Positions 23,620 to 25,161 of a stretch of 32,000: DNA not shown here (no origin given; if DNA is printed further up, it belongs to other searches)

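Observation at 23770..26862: HicB-like / CHAT-less TPR / ATPase-wHTH operon: candidate split, reverse-ordered STAND-type system with no recognisable effector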

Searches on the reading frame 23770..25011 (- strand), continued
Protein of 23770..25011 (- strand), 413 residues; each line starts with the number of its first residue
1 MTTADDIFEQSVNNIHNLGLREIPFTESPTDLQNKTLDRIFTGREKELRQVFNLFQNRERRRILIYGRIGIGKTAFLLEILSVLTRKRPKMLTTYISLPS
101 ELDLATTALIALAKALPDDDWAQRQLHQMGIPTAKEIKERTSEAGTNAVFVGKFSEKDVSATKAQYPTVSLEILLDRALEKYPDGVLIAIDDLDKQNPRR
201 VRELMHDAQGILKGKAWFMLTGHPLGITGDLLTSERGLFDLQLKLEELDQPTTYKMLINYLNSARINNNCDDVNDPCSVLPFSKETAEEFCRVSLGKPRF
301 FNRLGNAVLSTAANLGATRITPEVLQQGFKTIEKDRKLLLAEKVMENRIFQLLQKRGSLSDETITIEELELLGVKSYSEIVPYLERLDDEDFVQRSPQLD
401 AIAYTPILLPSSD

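Call 83: search_protein_families(library=pfam, proteins=[P0341, P0354, P0355, P0357, P0377, P0383, P0241, P0339, P0411], max_evalue=0.0001)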
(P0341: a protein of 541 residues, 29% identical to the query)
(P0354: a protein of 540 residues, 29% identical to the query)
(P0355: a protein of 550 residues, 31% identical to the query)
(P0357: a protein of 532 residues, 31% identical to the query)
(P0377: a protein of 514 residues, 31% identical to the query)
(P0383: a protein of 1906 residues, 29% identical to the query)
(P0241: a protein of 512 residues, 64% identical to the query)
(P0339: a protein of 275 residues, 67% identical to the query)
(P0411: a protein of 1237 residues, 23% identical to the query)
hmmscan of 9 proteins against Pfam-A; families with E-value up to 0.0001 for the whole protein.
P0341 (541 aa): 3 families
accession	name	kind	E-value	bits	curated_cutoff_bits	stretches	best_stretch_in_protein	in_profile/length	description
PF13191.12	AAA_16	-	1.3e-08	36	32.6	1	39-185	2-150/167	AAA ATPase domain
PF07693.20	KAP_NTPase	-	3.6e-06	26.9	20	0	61-114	24-77/293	KAP family P-loop domain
PF13401.12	AAA_22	-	1.4e-05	25.9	27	0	57-181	5-98/130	AAA domain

P0354 (540 aa): 3 families
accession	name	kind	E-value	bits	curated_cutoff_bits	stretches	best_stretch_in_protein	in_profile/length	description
PF13191.12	AAA_16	-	1e-05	26.5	32.6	0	38-150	2-149/167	AAA ATPase domain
PF04471.18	Mrr_cat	-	6.6e-05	23.4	21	0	424-513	33-113/115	Restriction endonuclease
PF13401.12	AAA_22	-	7.9e-05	23.4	27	0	56-174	6-124/130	AAA domain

P0355 (550 aa): 5 families
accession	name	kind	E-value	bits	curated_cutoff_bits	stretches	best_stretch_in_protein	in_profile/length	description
PF04471.18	Mrr_cat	-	1.1e-09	38.8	21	1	416-529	11-115/115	Restriction endonuclease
PF13191.12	AAA_16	-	6.3e-07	30.5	32.6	1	40-167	2-143/167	AAA ATPase domain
PF01637.24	ATPase_2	-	1.2e-05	25.7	33.2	1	40-167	1-121/225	ATPase domain predominantly from Archaea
PF07693.20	KAP_NTPase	-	5.5e-05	23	20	0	61-119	23-81/293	KAP family P-loop domain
PF13401.12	AAA_22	-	8.8e-05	23.3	27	0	59-175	6-102/130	AAA domain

P0357 (532 aa): 3 families
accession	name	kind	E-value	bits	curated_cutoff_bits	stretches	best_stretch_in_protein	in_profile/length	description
PF13401.12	AAA_22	-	1.5e-07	32.2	27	1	50-168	4-124/130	AAA domain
PF13191.12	AAA_16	-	6.3e-06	27.2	32.6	0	37-140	5-145/167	AAA ATPase domain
PF04471.18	Mrr_cat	-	7e-05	23.4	21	0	408-506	18-112/115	Restriction endonuclease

P0377 (514 aa): 3 families
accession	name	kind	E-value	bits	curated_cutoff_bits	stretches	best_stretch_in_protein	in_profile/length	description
PF13676.11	TIR_2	-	3.6e-13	50.5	28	1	371-480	1-105/122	TIR domain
PF13191.12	AAA_16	-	1.1e-05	26.4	32.6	0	48-147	20-146/167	AAA ATPase domain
PF13401.12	AAA_22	-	2.5e-05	25.1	27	1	54-174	7-124/130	AAA domain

P0383 (1906 aa): 27 families (the best 25 are shown)
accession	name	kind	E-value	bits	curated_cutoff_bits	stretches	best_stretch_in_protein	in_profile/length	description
PF13191.12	AAA_16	-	1.6e-39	136.5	32.6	3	433-543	2-142/167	AAA ATPase domain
PF13401.12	AAA_22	-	2.5e-38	131.8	27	2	652-768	10-123/130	AAA domain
PF01637.24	ATPase_2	-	1.1e-29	104.3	33.2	0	1174-1301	1-135/225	ATPase domain predominantly from Archaea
PF20703.3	nSTAND1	-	4.6e-25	89.5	27.1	1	1172-1317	14-163/379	Novel STAND NTPase 1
PF20720.3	nSTAND3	-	1.1e-22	80.8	27.2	0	454-494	19-60/155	Novel STAND NTPase 3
PF00004.35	AAA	-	3.3e-22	79.8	21.2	0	285-401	4-110/131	ATPase family associated with various cellular activities (AAA)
PF24883.2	NPHP3_N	-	1.6e-21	77.6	24.8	0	451-524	21-94/164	Nephrocystin 3, N-terminal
PF00931.28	NB-ARC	-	7.7e-21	74.9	23.5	0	442-542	7-109/248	NB-ARC domain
PF01656.29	CbiA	-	2e-18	67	25.4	0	454-576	1-85/125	CobQ/CobB/MinD/ParA nucleotide binding domain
PF01695.23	IstB_IS21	-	1.2e-16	61.4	24.1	0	282-317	95-130/238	IstB-like ATP binding protein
PF25199.1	nSTAND_NTPase5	-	5.8e-14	52.6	34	0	1186-1231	34-80/145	Novel STAND NTPase 5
PF03266.21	NTPase_1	-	4.1e-12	46.7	23.9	0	456-484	3-31/168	NTPase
PF03308.22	MeaB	-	4.3e-12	46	23.1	0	453-484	34-65/273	Methylmalonyl Co-A mutase-associated GTPase MeaB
PF03205.20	MobB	-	2.5e-11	44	26.6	0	454-489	1-36/133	Molybdopterin guanine dinucleotide synthesis protein B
PF05729.18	NACHT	-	2.5e-10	40.9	26.7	0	824-925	3-106/167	NACHT domain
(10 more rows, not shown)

P0241 (512 aa): 2 families
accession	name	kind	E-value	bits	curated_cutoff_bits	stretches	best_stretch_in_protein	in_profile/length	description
PF13191.12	AAA_16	-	1.1e-09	39.5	32.6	1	134-288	2-143/167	AAA ATPase domain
PF01637.24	ATPase_2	-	6.7e-05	23.2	33.2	0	134-288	1-121/225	ATPase domain predominantly from Archaea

P0339 (275 aa): 4 families
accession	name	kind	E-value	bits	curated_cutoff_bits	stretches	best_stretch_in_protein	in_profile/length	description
PF13424.12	TPR_12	-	3e-10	40.6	30.1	1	91-152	13-76/77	Tetratricopeptide repeat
PF13428.12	TPR_14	-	3.5e-07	30.7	23.5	0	122-158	2-38/44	Tetratricopeptide repeat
PF20308.4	TPR-S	-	4.1e-05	24.6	27.6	0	8-72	35-94/102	Tetratricopeptide Repeats-Sensor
PF07719.23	TPR_2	-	5.9e-05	23.3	27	0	121-152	1-32/34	Tetratricopeptide repeat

P0411 (1237 aa): 4 families
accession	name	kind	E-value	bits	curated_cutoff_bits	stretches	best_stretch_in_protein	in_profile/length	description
PF07693.20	KAP_NTPase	-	1.7e-06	28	20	0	945-1002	134-190/293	KAP family P-loop domain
PF13676.11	TIR_2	-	1.9e-06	28.8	28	1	13-109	3-92/122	TIR domain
PF13191.12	AAA_16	-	3.5e-06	28.1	32.6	0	715-792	13-85/167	AAA ATPase domain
PF13401.12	AAA_22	-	6.6e-06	26.9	27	0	727-798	6-65/130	AAA domain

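Call 87: search_protein_families(library=pfam, proteins=[L057:4337-5836:-, L039:3683-5827:-, L087:1-1047:+, L070:4917-6236:+], max_evalue=0.001)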
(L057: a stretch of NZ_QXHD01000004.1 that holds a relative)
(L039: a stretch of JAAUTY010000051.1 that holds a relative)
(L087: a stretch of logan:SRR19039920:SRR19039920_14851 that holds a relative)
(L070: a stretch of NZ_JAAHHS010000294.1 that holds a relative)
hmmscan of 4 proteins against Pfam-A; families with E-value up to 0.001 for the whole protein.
L057:4337-5836:- (499 aa): 0 families

L039:3683-5827:- (714 aa): 6 families
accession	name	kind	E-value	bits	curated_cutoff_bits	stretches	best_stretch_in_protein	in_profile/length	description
PF00270.35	DEAD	-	6.5e-18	65.4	26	1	303-463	1-161/167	DEAD/DEAH box helicase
PF17764.6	PriA_3primeBD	-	8.9e-15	54.8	22.7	1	39-135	1-96/96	3'DNA-binding domain (3'BD)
PF00271.37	Helicase_C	-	5.8e-14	52.7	23.5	1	601-697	26-109/110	Helicase conserved C-terminal domain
PF04851.21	ResIII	-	1.1e-13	51.8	22.5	1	301-462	3-162/164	Type III restriction enzyme, res subunit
PF18319.7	Zn_ribbon_PriA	-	2.9e-05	24.3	26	1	552-579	1-26/27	PriA DNA helicase Cys-rich region (CRR) domain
PF22590.2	Cas3-like_C_2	-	0.00014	22.5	27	0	601-696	16-103/106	CRISPR-associated nuclease/helicase Cas3, C-terminal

L087:1-1047:+ (348 aa): 2 families
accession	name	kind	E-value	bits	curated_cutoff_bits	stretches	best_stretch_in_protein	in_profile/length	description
PF13676.11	TIR_2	-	2.3e-15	57.6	28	1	1-111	9-122/122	TIR domain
PF13424.12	TPR_12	-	3e-06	27.8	30.1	1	201-271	3-75/77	Tetratricopeptide repeat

L070:4917-6236:+ (440 aa): 12 families
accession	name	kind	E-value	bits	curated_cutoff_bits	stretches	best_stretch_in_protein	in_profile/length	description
PF13374.12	TPR_10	-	5.9e-21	74.2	27.5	0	240-275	1-37/42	Tetratricopeptide repeat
PF13424.12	TPR_12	-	1.2e-18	67.5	30.1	0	305-344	15-56/77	Tetratricopeptide repeat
PF14938.12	SNAP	-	9.7e-14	51.9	25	2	307-438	49-168/282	Soluble NSF attachment protein, SNAP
PF00515.34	TPR_1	-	5e-12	45.5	27.8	0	262-276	16-30/34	Tetratricopeptide repeat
PF13414.12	TPR_11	-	8.5e-10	38.6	26.8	0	308-343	9-38/42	TPR repeat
PF04212.24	MIT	-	4.1e-07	30.4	30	0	306-321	17-32/66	MIT (microtubule interacting and transport) domain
PF07719.23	TPR_2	-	2e-06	27.9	27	0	260-275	14-29/34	Tetratricopeptide repeat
PF13428.12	TPR_14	-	9.5e-06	26.3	23.5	0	305-322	13-30/44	Tetratricopeptide repeat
PF20308.4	TPR-S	-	1.1e-05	26.4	27.6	0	177-280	8-92/102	Tetratricopeptide Repeats-Sensor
PF08238.18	Sel1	-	0.00018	22.4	30.7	0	290-319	4-31/36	Sel1 repeat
PF09986.15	DUF2225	-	0.00054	20.2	21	0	177-295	55-173/214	Uncharacterized protein conserved in bacteria (DUF2225)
PF09277.16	Erythro-docking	-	0.00063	20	24.6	0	257-271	9-23/58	Erythronolide synthase, docking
